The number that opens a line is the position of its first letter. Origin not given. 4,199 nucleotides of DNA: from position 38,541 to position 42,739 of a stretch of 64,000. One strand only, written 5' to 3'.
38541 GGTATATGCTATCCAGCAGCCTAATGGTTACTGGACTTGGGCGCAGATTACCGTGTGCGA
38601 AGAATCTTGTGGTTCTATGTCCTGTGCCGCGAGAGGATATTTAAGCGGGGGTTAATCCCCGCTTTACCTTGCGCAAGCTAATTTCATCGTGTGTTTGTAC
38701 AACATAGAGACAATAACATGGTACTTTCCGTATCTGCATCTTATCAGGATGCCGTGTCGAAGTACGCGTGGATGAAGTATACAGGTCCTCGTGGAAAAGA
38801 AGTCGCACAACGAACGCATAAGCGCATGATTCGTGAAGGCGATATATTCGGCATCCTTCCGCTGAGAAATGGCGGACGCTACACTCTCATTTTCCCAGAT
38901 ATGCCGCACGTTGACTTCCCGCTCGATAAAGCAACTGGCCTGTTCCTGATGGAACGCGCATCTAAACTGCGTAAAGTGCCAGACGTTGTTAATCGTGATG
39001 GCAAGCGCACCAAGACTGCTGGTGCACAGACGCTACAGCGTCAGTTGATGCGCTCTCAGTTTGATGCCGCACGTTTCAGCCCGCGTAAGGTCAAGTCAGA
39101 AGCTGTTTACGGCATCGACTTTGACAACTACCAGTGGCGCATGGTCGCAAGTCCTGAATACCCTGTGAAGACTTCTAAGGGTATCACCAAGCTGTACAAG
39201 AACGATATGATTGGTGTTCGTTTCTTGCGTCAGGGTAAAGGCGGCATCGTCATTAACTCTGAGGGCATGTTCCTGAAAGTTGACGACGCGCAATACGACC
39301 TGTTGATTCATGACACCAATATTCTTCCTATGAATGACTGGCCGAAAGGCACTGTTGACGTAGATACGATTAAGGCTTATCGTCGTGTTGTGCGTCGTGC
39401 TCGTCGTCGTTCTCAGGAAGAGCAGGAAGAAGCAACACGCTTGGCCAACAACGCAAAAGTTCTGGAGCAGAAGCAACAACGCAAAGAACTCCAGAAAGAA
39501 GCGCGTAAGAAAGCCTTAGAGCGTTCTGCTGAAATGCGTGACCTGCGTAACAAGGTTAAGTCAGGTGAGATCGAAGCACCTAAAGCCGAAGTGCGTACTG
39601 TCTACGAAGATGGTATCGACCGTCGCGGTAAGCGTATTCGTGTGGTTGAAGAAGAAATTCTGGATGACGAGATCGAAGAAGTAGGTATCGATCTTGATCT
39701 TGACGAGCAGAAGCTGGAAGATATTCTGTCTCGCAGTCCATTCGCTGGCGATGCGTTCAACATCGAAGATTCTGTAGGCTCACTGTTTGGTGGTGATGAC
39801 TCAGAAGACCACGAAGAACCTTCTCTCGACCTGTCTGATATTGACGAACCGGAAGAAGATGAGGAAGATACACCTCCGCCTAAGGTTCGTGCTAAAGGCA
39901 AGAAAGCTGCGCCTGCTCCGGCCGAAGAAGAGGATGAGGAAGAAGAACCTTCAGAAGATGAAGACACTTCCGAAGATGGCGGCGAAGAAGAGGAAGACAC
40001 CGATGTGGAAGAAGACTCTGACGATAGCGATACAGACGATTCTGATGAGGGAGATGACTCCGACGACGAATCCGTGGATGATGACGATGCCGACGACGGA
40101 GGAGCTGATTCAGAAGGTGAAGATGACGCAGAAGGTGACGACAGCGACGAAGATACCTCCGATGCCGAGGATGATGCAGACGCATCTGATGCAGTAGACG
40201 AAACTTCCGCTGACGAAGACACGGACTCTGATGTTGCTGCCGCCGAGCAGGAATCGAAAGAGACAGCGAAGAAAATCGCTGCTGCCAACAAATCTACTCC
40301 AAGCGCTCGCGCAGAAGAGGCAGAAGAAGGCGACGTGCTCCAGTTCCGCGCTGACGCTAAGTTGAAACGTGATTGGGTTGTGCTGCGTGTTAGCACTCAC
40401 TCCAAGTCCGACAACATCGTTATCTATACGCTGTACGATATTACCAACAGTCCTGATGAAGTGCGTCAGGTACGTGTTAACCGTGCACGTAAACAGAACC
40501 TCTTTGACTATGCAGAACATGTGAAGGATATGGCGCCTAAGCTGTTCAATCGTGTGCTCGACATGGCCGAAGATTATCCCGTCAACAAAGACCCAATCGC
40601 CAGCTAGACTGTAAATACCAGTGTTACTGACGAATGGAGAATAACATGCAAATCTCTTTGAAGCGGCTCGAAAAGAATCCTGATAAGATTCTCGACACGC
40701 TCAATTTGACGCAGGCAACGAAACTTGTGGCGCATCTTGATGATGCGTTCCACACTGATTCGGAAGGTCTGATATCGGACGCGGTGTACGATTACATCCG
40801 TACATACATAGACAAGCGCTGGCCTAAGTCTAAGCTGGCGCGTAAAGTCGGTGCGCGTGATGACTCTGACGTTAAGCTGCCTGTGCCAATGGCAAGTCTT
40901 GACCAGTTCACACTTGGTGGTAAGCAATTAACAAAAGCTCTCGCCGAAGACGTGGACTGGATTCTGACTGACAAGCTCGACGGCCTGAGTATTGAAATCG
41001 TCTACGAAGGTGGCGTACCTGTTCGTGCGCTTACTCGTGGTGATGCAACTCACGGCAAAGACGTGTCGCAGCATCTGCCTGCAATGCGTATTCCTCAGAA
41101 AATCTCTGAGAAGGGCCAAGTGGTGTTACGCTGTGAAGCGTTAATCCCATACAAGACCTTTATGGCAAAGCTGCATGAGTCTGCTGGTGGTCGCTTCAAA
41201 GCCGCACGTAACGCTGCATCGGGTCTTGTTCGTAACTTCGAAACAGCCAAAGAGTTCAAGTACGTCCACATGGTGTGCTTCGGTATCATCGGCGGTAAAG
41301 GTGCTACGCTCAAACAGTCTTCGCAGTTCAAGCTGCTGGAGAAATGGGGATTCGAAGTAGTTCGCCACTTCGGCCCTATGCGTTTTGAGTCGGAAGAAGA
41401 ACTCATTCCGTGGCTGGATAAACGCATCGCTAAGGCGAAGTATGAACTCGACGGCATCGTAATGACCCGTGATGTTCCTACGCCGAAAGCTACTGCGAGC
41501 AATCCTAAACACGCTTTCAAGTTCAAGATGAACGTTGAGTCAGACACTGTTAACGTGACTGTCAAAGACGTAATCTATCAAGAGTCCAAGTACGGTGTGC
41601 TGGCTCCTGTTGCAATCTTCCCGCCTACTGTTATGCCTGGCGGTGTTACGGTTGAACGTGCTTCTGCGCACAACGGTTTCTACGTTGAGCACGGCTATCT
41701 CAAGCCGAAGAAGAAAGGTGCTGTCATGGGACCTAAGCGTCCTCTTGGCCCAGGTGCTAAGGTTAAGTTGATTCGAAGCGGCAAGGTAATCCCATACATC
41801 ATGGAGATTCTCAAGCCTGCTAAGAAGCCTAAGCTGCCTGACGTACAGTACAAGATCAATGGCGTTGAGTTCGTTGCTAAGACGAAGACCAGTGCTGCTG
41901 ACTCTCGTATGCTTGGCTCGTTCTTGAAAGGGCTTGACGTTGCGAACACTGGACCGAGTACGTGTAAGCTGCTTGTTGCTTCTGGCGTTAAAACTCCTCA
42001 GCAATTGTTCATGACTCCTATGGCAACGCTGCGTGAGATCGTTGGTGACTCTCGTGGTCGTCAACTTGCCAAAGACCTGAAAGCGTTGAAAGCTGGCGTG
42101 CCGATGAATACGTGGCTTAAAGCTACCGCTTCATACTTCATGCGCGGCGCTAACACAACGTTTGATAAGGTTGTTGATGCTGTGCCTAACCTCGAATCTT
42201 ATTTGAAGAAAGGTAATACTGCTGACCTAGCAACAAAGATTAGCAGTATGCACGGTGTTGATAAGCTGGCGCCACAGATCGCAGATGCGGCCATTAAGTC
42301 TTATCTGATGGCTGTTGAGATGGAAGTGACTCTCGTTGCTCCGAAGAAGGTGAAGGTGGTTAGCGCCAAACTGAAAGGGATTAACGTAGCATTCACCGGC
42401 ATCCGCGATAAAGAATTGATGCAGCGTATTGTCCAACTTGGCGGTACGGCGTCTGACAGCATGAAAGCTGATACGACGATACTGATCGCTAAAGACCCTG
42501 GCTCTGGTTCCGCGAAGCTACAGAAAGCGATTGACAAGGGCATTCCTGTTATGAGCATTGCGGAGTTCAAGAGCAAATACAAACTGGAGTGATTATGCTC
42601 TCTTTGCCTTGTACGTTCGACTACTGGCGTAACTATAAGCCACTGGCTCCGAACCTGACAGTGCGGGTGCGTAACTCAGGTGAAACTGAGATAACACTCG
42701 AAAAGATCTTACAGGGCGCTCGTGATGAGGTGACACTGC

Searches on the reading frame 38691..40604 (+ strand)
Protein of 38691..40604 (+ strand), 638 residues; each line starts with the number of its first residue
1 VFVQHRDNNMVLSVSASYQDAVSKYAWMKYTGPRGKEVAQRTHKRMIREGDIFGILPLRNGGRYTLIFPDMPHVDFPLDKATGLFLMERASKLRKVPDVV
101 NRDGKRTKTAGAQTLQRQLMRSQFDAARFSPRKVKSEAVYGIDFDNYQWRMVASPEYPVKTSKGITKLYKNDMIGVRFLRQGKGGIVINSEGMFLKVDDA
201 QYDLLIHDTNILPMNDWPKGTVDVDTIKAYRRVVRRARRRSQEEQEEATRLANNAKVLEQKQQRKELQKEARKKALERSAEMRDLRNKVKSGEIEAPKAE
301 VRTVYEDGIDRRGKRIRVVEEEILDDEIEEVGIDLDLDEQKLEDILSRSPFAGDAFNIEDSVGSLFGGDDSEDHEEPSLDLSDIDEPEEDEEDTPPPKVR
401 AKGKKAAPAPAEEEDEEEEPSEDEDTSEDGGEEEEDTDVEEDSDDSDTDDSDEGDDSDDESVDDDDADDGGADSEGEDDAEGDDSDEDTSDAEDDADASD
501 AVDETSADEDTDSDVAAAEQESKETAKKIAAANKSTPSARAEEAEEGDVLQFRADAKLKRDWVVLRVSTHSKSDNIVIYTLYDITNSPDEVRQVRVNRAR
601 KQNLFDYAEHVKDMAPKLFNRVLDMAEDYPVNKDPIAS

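Call 13: search_protein_families(library=phrogs, proteins=[window:38691-40604:+], max_evalue=0.001)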
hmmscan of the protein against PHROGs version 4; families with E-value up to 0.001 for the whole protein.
window:38691-40604:+ (638 aa): 1 family
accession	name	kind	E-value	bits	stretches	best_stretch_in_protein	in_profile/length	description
phrog_35607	-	unknown function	4.9e-262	872.2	1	10-638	1-660/660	-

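Call 14: search_protein_families(library=pfam, proteins=[window:38691-40604:+], max_evalue=0.01)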
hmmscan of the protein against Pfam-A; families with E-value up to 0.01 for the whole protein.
window:38691-40604:+ (638 aa): 1 family
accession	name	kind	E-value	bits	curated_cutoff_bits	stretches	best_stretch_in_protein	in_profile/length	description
PF20294.3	KMPT-N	-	2.3e-18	66.5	28.9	1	25-89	1-65/66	KTSC and Metallopeptidase N-terminal fusion domain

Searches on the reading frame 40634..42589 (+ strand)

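Call 13: search_protein_families(library=phrogs, proteins=[window:40634-42589:+], max_evalue=0.001)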
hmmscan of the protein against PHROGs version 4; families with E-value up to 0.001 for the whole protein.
window:40634-42589:+ (652 aa): 4 families
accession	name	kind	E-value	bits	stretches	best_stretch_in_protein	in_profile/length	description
phrog_3869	-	DNA, RNA and nucleotide metabolism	4.2e-154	515.6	1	20-651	4-655/656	NAD-dependent DNA ligase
phrog_3359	-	DNA, RNA and nucleotide metabolism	1.1e-27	98.2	1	28-392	4-322/325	NAD-dependent DNA ligase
phrog_3498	-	DNA, RNA and nucleotide metabolism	7.2e-11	43.3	1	392-650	3-254/256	NAD-dependent DNA ligase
phrog_2561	-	DNA, RNA and nucleotide metabolism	0.00075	20.8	0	577-645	86-156/167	DNA ligase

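Call 14: search_protein_families(library=pfam, proteins=[window:40634-42589:+], max_evalue=0.01)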
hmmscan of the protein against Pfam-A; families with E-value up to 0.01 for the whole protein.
window:40634-42589:+ (652 aa): 4 families
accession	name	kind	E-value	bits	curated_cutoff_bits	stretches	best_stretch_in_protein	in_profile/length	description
PF01653.23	DNA_ligase_aden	-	6.7e-25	88.5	27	1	103-296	38-247/253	NAD-dependent DNA ligase adenylation domain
PF00533.33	BRCT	-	2.6e-09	37.6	21.3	1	579-645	5-74/78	BRCA1 C Terminus (BRCT) domain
PF03120.22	DNA_ligase_OB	-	5.4e-08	33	32.9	1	309-397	3-75/79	NAD-dependent DNA ligase OB-fold domain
PF12738.14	PTCB-BRCT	-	0.0001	22.7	22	1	593-642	14-61/63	twin BRCT domain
